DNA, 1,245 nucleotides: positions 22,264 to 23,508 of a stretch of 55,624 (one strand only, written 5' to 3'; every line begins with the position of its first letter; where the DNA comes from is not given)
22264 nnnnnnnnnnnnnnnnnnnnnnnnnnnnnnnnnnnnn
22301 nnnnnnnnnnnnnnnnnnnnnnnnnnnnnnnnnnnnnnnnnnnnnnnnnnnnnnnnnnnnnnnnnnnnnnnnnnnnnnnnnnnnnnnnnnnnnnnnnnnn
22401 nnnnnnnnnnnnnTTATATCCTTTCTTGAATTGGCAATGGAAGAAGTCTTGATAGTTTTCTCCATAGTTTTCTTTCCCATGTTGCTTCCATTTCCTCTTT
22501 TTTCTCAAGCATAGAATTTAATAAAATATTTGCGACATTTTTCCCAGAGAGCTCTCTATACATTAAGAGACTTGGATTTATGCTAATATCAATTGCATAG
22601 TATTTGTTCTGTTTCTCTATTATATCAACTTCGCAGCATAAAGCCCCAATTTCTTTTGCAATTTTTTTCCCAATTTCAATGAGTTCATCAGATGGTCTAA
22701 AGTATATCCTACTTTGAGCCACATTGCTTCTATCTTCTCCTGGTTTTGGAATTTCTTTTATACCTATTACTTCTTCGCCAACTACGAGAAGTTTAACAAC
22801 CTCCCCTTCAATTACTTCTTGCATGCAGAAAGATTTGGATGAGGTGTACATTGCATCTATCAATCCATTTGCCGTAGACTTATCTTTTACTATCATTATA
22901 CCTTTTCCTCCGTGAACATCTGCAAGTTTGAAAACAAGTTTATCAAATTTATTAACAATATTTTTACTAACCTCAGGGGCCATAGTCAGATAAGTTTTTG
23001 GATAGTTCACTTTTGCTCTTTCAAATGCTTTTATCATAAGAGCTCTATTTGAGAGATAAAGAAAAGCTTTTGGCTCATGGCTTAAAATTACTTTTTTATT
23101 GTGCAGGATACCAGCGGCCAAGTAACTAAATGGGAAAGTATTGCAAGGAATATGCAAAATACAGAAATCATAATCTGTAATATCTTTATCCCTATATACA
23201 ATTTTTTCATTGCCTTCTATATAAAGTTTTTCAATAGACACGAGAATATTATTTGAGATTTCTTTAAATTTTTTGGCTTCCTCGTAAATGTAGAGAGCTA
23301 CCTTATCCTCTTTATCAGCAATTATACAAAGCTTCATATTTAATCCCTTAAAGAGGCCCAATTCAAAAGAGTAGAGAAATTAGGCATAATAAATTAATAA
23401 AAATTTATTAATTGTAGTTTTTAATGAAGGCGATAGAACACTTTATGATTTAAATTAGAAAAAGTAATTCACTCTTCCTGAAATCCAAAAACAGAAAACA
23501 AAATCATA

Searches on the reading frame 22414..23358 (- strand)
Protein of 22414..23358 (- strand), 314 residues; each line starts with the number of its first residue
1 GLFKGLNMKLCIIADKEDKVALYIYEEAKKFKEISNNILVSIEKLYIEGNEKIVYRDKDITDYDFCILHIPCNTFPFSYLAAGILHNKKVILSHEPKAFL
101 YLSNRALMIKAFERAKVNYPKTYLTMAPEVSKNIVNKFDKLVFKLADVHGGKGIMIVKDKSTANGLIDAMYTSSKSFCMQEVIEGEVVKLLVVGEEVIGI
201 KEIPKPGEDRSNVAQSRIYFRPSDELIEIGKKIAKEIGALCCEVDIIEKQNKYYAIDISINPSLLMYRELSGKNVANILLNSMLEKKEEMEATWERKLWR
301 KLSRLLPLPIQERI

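Call 12: search_protein_families(library=pfam, proteins=[window:22414-23358:-], max_evalue=0.001)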
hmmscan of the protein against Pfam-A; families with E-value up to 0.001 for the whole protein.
window:22414-23358:- (314 aa): 3 families
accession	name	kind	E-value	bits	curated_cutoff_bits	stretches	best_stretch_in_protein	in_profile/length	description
PF08443.16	RimK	-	2.9e-15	56.8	21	1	104-282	3-187/188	RimK-like ATP-grasp domain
PF02955.21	GSH-S_ATP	-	4.4e-08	33.2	23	1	119-238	12-136/175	Prokaryotic glutathione synthetase, ATP-grasp domain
PF02655.19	ATP-grasp_3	-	1.2e-05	25.9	23.2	1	103-258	2-153/160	ATP-grasp domain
